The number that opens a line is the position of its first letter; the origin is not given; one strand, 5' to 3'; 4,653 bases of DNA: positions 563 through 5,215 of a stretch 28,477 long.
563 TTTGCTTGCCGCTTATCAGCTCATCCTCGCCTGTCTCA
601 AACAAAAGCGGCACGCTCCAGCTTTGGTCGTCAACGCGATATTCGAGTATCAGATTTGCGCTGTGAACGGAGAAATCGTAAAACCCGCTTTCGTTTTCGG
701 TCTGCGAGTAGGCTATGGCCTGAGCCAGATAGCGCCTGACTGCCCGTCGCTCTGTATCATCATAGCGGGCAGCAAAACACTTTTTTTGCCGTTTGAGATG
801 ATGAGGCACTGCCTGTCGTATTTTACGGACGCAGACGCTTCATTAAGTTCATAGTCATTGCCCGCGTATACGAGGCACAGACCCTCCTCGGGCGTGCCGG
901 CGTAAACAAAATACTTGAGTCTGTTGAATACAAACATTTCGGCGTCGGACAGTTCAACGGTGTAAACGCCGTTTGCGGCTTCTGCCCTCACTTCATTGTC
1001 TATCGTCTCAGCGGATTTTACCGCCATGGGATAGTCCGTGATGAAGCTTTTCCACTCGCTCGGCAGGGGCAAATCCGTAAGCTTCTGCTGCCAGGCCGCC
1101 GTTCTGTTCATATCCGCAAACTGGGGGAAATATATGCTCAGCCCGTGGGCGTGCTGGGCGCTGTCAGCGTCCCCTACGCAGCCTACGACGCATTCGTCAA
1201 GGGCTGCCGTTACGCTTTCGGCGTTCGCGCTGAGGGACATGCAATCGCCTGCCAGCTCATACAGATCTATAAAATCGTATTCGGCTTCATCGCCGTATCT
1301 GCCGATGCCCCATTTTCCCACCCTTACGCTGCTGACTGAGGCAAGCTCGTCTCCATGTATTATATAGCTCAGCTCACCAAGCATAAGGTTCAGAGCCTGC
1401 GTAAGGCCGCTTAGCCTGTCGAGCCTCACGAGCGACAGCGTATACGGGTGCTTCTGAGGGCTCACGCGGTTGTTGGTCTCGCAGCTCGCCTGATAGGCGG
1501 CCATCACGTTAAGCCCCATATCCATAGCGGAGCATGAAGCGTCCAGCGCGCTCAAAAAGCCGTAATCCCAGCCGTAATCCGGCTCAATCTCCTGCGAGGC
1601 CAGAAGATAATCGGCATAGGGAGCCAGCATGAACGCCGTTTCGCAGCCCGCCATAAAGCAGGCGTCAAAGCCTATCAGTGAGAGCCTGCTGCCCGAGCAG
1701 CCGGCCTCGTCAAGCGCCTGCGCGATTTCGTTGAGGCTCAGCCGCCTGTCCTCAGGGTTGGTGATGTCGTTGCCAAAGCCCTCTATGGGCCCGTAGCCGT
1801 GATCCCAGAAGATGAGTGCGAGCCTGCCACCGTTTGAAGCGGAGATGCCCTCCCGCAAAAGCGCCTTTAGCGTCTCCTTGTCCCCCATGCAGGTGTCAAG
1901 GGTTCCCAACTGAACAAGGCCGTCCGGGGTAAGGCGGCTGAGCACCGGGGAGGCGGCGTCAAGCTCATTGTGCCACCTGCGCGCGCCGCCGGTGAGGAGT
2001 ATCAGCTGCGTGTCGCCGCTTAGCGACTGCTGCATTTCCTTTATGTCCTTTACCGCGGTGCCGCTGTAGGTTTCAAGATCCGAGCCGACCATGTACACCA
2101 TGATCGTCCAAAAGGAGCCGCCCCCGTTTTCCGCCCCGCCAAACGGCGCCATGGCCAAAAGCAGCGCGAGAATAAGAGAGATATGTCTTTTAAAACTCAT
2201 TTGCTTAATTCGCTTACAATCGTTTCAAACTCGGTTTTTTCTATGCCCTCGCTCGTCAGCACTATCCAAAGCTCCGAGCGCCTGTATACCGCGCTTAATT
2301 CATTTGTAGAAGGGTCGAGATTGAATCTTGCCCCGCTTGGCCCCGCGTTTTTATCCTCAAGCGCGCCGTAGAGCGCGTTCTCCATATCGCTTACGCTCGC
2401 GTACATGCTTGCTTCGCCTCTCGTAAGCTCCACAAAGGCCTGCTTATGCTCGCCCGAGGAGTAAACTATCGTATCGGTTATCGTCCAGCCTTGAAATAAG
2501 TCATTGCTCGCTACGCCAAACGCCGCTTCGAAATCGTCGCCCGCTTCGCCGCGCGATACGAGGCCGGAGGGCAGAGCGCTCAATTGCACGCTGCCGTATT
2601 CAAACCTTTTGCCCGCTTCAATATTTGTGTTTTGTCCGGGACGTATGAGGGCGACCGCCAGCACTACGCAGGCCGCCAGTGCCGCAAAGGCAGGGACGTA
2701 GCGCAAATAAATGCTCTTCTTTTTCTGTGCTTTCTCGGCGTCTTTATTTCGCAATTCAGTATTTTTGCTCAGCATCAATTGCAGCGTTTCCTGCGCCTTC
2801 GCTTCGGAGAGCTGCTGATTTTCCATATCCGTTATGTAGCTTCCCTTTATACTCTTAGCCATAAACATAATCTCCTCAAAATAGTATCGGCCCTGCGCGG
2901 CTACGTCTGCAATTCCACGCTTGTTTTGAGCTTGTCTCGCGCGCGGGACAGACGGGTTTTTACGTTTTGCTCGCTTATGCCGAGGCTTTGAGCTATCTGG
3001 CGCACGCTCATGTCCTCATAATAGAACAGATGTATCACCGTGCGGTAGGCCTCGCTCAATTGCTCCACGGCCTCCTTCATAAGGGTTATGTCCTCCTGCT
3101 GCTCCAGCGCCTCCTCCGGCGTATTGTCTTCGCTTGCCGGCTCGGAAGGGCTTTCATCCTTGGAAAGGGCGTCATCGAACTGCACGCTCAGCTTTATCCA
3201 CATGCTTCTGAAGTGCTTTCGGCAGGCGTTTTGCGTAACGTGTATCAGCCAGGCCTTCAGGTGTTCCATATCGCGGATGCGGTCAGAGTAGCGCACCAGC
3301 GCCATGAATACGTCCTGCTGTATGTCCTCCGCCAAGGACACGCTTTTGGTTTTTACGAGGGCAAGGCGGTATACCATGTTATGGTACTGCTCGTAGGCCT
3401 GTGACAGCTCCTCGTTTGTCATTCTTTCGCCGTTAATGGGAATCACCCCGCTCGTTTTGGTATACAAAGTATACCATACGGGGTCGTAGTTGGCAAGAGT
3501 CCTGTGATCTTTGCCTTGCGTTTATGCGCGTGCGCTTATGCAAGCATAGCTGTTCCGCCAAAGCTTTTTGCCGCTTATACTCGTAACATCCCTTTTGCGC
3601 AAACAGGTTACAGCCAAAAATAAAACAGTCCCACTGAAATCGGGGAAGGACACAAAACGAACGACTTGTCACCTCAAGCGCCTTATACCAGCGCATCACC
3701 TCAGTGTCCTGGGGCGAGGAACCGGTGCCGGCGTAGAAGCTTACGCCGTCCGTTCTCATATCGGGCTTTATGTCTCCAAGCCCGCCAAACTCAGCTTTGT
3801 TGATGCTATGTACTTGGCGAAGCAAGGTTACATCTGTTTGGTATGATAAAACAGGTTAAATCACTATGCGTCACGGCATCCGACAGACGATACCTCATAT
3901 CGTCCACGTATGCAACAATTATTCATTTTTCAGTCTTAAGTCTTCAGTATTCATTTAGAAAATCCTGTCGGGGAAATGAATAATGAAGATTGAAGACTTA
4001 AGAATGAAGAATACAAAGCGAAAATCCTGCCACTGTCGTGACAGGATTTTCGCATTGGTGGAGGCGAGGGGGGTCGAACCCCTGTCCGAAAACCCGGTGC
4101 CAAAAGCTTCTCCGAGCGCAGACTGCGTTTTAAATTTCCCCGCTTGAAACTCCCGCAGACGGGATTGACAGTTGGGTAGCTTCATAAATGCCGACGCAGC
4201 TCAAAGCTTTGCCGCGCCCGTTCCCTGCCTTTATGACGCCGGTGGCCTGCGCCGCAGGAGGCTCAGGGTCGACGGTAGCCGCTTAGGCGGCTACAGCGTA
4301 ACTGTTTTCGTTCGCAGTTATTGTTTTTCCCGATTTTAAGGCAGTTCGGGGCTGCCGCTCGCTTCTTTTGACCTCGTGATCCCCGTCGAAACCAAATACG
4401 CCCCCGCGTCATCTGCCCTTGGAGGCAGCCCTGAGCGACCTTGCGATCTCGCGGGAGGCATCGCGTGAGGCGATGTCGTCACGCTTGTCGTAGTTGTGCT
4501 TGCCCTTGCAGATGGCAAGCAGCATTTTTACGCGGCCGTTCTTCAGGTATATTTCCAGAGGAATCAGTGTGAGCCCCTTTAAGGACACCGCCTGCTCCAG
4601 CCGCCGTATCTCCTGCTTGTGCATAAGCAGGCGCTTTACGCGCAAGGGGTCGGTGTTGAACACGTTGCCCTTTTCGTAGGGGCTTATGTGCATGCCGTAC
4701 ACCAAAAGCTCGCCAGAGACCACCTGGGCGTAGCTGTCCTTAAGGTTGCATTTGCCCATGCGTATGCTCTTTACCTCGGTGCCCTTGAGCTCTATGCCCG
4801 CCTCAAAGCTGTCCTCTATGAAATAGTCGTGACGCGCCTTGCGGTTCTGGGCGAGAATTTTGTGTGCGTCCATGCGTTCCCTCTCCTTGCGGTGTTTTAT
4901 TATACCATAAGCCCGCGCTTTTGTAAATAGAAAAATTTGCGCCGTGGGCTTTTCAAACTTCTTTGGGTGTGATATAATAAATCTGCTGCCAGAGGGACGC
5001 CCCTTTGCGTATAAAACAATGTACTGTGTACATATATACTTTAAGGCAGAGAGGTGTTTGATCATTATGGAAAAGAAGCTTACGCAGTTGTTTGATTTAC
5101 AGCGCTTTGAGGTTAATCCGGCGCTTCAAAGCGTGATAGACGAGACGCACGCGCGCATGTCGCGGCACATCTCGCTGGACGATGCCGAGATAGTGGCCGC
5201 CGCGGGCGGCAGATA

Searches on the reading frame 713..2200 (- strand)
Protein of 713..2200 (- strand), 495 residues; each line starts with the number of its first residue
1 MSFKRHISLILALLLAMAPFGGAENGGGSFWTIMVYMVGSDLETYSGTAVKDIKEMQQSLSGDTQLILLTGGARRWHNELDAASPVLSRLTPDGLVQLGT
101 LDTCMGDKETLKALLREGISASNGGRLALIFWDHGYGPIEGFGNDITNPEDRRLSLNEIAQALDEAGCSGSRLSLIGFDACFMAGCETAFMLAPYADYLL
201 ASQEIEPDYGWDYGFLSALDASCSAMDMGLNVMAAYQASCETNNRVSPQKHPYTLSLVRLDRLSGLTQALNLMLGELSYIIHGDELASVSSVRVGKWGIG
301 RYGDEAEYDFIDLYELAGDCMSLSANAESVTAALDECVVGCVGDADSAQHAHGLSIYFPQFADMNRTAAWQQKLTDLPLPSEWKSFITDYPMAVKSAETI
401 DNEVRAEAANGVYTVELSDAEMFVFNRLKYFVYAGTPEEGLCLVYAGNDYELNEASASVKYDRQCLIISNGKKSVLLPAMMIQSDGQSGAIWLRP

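Call 43: search_protein_families(library=pfam, proteins=[window:713-2200:-], max_evalue=0.0001)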
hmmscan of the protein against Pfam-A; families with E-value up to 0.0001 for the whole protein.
window:713-2200:- (495 aa): 1 family
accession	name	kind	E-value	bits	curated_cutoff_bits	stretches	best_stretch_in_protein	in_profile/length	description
PF03415.19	Peptidase_C11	-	1.1e-35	124.4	25.8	1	35-387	1-356/359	Clostripain family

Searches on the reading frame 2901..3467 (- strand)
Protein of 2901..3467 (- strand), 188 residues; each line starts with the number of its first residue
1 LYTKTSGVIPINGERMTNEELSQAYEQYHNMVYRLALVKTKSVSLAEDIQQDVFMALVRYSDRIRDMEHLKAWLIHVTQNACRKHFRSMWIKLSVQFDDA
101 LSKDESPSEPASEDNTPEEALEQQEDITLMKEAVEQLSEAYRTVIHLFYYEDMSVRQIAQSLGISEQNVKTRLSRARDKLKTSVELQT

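Call 3: search_protein_families(library=ncbifam, proteins=[window:2901-3467:-], max_evalue=0.01)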
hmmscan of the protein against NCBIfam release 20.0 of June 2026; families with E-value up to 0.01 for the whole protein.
window:2901-3467:- (188 aa): 110 families (the best 25 are shown)
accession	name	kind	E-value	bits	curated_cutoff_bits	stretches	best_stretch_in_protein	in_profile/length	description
NF006930.0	PRK09415.1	subfamily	1e-31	110.2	198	1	17-185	14-176/179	RNA polymerase factor sigma C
TIGR02937.1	sigma70-ECF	superfamily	3.3e-30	104.9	42.9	1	20-182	2-163/165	sigma-70 family RNA polymerase sigma factor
NF058625.1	sigma_PG0214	equivalog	6.4e-30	104.1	130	1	16-184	1-161/170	GFO_1088 family ECF-type sigma factor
NF008891.0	PRK11924.1-5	subfamily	1.6e-29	103.2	259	1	18-185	2-164/171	RNA polymerase sigma factor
TIGR02985.1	Sig70_bacteroi1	subfamily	1.6e-28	100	126.4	1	22-183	4-161/162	RNA polymerase sigma-70 factor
TIGR02950.1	SigM_subfam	subfamily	1.1e-25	90.4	147.95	1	22-184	3-158/159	RNA polymerase sigma factor, SigM family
TIGR02983.1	SigE-fam_strep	subfamily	8.3e-25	87.6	141.55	1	16-186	3-160/162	SigE family RNA polymerase sigma factor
NF008888.0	PRK11922.1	equivalog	7.8e-24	84.6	204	1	26-185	37-197/231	RNA polymerase sigma factor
NF009168.0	PRK12515.1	subfamily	8e-24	84.2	236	1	21-183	24-178/189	RNA polymerase sigma factor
NF009172.0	PRK12519.1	subfamily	2.4e-23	82.7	222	1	20-184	30-189/194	RNA polymerase sigma factor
NF009166.1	PRK12513.1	equivalog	3.8e-23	82.2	206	1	24-183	27-185/193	RNA polymerase sigma factor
NF009174.0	PRK12522.1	equivalog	2.6e-22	79.6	217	1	19-185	3-168/175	RNA polymerase sigma factor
TIGR02952.1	Sig70_famx2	equivalog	5.2e-22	78.5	206.45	1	15-182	4-168/170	ECF subfamily RNA polymerase sigma factor, BldN family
TIGR02989.1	Sig-70_gvs1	subfamily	6.7e-21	74.9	124.55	1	22-182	4-156/158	RNA polymerase sigma-70 factor, Rhodopirellula/Verrucomicrobium family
NF007223.0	PRK09641.1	equivalog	1.8e-20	73.5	209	1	23-184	22-184/187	RNA polymerase sigma factor SigW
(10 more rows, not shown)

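Call 4: search_protein_families(library=pfam, proteins=[window:2901-3467:-], max_evalue=0.01)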
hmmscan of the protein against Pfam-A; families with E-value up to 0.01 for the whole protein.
window:2901-3467:- (188 aa): 13 families
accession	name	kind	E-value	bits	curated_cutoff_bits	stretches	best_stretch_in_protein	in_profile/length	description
PF08281.18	Sigma70_r4_2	-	4.1e-17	62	25.7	1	130-180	4-54/54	Sigma-70, region 4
PF04545.22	Sigma70_r4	-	7.7e-13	48.2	24.1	1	134-181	2-49/50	Sigma-70, region 4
PF04542.20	Sigma70_r2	-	3.2e-11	43.3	24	1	25-88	2-67/71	Sigma-70 region 2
PF00196.25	GerE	-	5.1e-06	26.5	23.5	1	142-182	8-47/57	Bacterial regulatory proteins, luxR family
PF07638.17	Sigma70_ECF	-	3.3e-05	24.3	21.1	1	120-183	116-182/185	ECF sigma factor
PF04297.20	UPF0122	-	0.00032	21.3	22.7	1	137-181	18-62/101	Putative helix-turn-helix protein, YlxM / p13 like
PF13412.12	HTH_24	-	0.00045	20.2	21.9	1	152-177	17-42/48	Winged helix-turn-helix DNA-binding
PF04967.18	HTH_10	-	0.0006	20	23.1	1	152-180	23-51/53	HTH DNA binding domain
PF06530.18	Phage_antitermQ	-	0.00082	19.7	26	1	81-181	15-107/118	Phage antitermination protein Q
PF13936.12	HTH_38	-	0.0014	18.8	27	1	136-166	4-34/44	Helix-turn-helix domain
PF02001.22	DUF134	-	0.0033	18.4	27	1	143-182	41-80/98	Protein of unknown function DUF134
PF07374.17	DUF1492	-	0.0035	17.9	21.5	1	118-179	39-98/100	Protein of unknown function (DUF1492)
PF13404.12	HTH_AsnC-type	-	0.0054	17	27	0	153-175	18-40/42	AsnC-type helix-turn-helix domain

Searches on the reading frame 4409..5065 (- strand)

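Call 3: search_protein_families(library=ncbifam, proteins=[window:4409-5065:-], max_evalue=0.01)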
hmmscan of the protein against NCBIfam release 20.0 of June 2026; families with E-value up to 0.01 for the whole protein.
window:4409-5065:- (218 aa): 2 families
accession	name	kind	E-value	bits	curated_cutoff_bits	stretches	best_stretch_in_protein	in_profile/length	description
NF003843.0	PRK05422.1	equivalog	3.5e-60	202.2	130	1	62-212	4-154/156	SsrA-binding protein SmpB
TIGR00086.1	smpB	equivalog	3.2e-54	182.9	119.1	1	71-211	2-143/144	SsrA-binding protein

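Call 4: search_protein_families(library=pfam, proteins=[window:4409-5065:-], max_evalue=0.01)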
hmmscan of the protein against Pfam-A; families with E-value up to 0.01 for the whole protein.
window:4409-5065:- (218 aa): 1 family
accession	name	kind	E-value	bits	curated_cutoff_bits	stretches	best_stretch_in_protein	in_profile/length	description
PF01668.23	SmpB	-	3.8e-60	202.4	27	1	72-212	2-142/143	SmpB protein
